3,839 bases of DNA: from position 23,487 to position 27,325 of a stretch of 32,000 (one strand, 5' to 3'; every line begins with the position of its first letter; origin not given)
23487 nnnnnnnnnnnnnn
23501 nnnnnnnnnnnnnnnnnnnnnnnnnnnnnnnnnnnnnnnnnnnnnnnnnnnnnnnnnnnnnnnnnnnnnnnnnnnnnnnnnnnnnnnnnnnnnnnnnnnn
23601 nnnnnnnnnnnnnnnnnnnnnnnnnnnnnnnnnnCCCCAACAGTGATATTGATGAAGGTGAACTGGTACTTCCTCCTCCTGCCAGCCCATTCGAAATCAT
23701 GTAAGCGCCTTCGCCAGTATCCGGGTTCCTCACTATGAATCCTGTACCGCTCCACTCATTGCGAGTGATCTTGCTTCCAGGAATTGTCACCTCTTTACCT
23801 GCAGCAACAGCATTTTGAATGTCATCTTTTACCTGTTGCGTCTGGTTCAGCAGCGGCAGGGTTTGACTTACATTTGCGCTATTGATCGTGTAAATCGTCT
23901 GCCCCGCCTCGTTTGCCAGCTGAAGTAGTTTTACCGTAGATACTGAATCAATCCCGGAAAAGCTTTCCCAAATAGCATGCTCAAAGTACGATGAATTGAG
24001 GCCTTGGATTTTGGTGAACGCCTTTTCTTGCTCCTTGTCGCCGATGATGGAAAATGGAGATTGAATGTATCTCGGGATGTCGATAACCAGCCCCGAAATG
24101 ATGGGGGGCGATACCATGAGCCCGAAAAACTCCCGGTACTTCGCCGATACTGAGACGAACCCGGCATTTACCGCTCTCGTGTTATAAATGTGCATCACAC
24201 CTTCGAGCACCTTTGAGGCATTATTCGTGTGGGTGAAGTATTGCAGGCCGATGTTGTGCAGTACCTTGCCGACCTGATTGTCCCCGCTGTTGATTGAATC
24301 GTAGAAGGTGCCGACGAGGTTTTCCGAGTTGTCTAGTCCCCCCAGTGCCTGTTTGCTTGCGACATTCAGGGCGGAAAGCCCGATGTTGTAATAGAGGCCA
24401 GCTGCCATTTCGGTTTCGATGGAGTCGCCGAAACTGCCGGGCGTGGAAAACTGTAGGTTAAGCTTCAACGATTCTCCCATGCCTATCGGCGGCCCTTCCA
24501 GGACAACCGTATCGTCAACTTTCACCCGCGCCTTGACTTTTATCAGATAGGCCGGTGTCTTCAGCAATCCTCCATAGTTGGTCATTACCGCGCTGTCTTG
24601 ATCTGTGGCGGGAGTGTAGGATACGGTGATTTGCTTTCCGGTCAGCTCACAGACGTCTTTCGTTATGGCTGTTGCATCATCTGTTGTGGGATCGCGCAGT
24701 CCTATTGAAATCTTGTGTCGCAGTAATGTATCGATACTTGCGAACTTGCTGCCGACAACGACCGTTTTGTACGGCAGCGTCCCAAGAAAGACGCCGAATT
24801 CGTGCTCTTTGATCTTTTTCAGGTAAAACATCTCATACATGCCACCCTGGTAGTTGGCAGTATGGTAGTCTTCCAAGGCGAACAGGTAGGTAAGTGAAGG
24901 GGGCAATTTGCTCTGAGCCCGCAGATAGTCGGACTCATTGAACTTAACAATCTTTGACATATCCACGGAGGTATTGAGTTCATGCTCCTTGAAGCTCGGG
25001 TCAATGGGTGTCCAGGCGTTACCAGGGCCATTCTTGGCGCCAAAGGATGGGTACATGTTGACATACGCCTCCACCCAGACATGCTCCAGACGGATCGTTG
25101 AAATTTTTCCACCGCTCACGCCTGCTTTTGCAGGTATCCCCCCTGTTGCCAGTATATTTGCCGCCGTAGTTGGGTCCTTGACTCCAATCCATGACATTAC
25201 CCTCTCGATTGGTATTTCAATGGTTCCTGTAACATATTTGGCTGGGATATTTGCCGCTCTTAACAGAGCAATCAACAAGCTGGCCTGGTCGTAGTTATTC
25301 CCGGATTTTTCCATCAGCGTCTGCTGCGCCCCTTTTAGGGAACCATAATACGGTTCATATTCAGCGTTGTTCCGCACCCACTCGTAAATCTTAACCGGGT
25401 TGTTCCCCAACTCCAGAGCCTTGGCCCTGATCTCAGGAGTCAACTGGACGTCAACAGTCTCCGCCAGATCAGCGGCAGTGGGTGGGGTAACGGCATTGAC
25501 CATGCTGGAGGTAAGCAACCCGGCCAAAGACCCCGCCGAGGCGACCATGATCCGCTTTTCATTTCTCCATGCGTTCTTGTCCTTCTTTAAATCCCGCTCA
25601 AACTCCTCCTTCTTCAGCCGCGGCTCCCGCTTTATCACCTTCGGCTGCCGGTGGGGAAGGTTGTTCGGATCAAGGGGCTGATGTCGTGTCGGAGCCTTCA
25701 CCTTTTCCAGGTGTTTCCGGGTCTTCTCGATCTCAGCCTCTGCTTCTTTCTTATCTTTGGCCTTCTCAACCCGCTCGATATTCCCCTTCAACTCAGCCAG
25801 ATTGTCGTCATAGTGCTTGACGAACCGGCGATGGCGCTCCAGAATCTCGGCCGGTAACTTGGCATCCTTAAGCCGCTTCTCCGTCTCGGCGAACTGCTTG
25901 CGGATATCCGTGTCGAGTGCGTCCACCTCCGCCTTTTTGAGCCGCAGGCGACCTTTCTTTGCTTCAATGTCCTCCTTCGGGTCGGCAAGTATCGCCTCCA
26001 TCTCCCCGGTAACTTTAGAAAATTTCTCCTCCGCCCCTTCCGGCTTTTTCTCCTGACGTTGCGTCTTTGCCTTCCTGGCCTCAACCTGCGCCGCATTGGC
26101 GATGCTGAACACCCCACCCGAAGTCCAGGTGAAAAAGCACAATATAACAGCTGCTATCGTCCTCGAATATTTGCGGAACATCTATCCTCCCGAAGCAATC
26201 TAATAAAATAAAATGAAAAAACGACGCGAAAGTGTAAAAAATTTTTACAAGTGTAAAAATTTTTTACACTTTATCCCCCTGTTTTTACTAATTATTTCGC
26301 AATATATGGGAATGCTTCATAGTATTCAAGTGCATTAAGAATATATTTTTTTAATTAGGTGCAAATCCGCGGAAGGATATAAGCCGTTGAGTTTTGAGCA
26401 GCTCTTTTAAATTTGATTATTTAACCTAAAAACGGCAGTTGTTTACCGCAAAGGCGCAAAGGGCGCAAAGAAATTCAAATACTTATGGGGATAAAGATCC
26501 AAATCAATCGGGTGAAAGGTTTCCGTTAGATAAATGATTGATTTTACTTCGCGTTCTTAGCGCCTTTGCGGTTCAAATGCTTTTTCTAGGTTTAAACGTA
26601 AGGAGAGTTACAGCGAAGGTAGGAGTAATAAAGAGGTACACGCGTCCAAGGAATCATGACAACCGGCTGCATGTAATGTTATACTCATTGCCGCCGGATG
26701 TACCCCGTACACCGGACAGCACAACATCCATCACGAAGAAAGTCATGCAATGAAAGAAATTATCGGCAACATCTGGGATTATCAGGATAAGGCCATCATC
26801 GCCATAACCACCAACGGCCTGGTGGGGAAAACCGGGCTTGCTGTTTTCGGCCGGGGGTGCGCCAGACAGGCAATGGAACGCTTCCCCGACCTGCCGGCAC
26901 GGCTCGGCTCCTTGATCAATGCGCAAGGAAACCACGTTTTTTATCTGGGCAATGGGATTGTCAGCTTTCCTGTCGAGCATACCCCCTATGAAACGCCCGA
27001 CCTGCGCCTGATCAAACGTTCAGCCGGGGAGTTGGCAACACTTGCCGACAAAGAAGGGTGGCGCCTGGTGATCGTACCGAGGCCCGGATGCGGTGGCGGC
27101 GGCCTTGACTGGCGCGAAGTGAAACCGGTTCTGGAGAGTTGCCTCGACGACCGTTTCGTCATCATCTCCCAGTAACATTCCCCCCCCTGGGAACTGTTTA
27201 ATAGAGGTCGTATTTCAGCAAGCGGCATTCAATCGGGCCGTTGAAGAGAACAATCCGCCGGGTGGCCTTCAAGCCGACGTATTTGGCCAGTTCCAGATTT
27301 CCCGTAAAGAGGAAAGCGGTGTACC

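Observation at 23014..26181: Transglutaminase core with Cys-to-Asn nucleophile loss fused to an intact caspase-like His/Cys dyad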

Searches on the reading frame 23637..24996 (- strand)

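Call 27: search_protein_families(library=pfam, proteins=[window:23637-24990:-], max_evalue=10)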
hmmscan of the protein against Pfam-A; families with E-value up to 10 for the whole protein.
window:23637-24990:- (451 aa): 0 families

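Call 58: predict_structure(alignment_id=A6)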
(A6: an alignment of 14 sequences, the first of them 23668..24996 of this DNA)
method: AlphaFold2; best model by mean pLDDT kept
length: 443 residues; sequences in the alignment: 14
mean_pLDDT: 79.4   pTM: 0.79
mean pLDDT of the five models: 79.4, 79.1, 73.5, 72.8, 69.4
residues with pLDDT >= 90: 148; 70-90: 210; 50-70: 28; < 50: 57
segments of 3 or more residues with pLDDT < 50: 1-6, 61-85, 211-229, 437-443
pLDDT, mean of each block of 10 residues (from residue 1): 48 86 85 91 88 71 46 41 51 87 89 84 91 93 87 93 92 91 79 87 79 38 45 57 82 85 86 82 84 83 79 84 93 91 78 88 91 95 91 92 93 80 91 61 29
secondary structure, 60 per line:
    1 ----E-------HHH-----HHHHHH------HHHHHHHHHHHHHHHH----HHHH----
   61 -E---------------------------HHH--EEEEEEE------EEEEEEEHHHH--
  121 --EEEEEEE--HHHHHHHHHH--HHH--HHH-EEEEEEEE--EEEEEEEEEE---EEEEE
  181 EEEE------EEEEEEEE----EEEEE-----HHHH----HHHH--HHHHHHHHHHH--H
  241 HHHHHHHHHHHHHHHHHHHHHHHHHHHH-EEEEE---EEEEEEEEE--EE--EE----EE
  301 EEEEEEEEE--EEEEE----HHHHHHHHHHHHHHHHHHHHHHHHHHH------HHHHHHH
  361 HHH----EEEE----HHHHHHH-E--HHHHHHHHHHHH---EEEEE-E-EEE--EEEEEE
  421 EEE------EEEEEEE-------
elements in order: H21-26 H33-48 H53-56 E95-101 E108-114 H115-118 E123-129 H132-141 E153-160 E163-172 E176-184 E191-198 E203-207 H213-216 H221-224 H227-237 H240-268 E270-274 E278-286 E299-309 E312-316 H321-347 H354-363 E368-371 H376-382 H387-398 E402-406 E410-412 E415-423 E430-436

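Call 60: fold_search(model_id=the predicted structure, library=pdb)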
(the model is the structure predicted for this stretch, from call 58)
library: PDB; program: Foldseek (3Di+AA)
matches with E <= 10: 332; with E <= 0.001: 0
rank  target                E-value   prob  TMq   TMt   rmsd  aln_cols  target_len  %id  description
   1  1hyr_C                3.4e-02  0.10  0.10  0.14  24.8       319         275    8  CRYSTAL STRUCTURE OF HUMAN MICA IN COMPLEX WITH NATURAL KILLER CELL RECEPTOR NKG2D (released 2001-05-23)
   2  7whn                  2.4e-01  0.03  0.09  0.05  26.2       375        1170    7  Opened spike of Bombyx mori cytoplasmic polyhedrosis virus (released 2022-02-02)
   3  1u0r_D                3.3e-01  0.07  0.08  0.10  14.1       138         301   12  Crystal structure of Mycobacterium tuberculosis NAD kinase (released 2004-08-31)
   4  4tsh_B                7.2e-01  0.06  0.10  0.09  12.3       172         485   11  A Novel Protein Fold Forms an Intramolecular Lock to Stabilize the Tertiary Structure of Streptococcus mutans Adhesin  (released 2014-10-22)
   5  1wfu_MODEL_1_A        8.0e-01  0.51  0.12  0.36   6.1       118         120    8  Solution structure of fibronectin type III domain of mouse hypothetical protein (released 2004-11-27)
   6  4kop_B                8.9e-01  0.06  0.09  0.21  13.4       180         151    8  Crystal Structure of WHY2 from Arabidopsis thaliana (released 2013-11-13)
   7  5efv_A                1.0e+00  0.01  0.10  0.07  28.0       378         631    9  The host-recognition device of Staphylococcus aureus phage Phi11 (released 2016-05-25)
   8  8dek_B                1.2e+00  0.15  0.12  0.12  11.6       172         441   12  The structure of the glycopeptidase catalytic domain including the linker of Amuc_1438 (released 2022-08-31)
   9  8dek_A                1.2e+00  0.13  0.12  0.12  11.9       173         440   11  The structure of the glycopeptidase catalytic domain including the linker of Amuc_1438 (released 2022-08-31)
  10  5imm_A                1.2e+00  0.12  0.11  0.30  10.1       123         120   10  Nanobody targeting mouse Vsig4 in Spacegroup P212121 (released 2017-01-11)
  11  8jj5_B                1.3e+00  0.35  0.12  0.32   9.2       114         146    9  Porcine uroplakin complex (released 2023-06-14)
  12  7jfy_C                1.3e+00  0.06  0.09  0.21  12.0       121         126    8  GAS41 YEATS domain in complex with 5 (released 2021-07-21)
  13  6z2o                  1.5e+00  0.38  0.12  0.14  13.0       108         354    7  Crystal structure of wild type OgpA from Akkermansia muciniphila in P 21 21 21 (released 2020-09-30)
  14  3nrp_B                1.5e+00  0.12  0.09  0.23  10.6       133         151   12  Crystal structure of 'as isolated' uropathogenic E. coli strain F11 FetP recombinantly expressed in the periplasm of E (released 2011-05-18)
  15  5xtz_A                1.5e+00  0.06  0.09  0.20  12.4       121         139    7  Crystal structure of GAS41 YEATS bound to H3K27ac peptide (released 2018-06-27)
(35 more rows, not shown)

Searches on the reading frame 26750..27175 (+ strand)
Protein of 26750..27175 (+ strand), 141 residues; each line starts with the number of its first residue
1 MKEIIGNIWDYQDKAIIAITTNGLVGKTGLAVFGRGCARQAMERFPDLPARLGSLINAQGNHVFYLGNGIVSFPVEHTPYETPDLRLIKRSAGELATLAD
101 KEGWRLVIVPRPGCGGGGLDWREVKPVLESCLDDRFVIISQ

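Call 4: search_protein_families(library=pfam, proteins=[window:26750-27175:+], max_evalue=1)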
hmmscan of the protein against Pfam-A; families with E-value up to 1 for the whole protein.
window:26750-27175:+ (141 aa): 1 family
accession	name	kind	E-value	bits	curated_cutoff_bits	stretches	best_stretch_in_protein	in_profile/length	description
PF01661.27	Macro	-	0.14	12.5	22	1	74-127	64-117/118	Macro domain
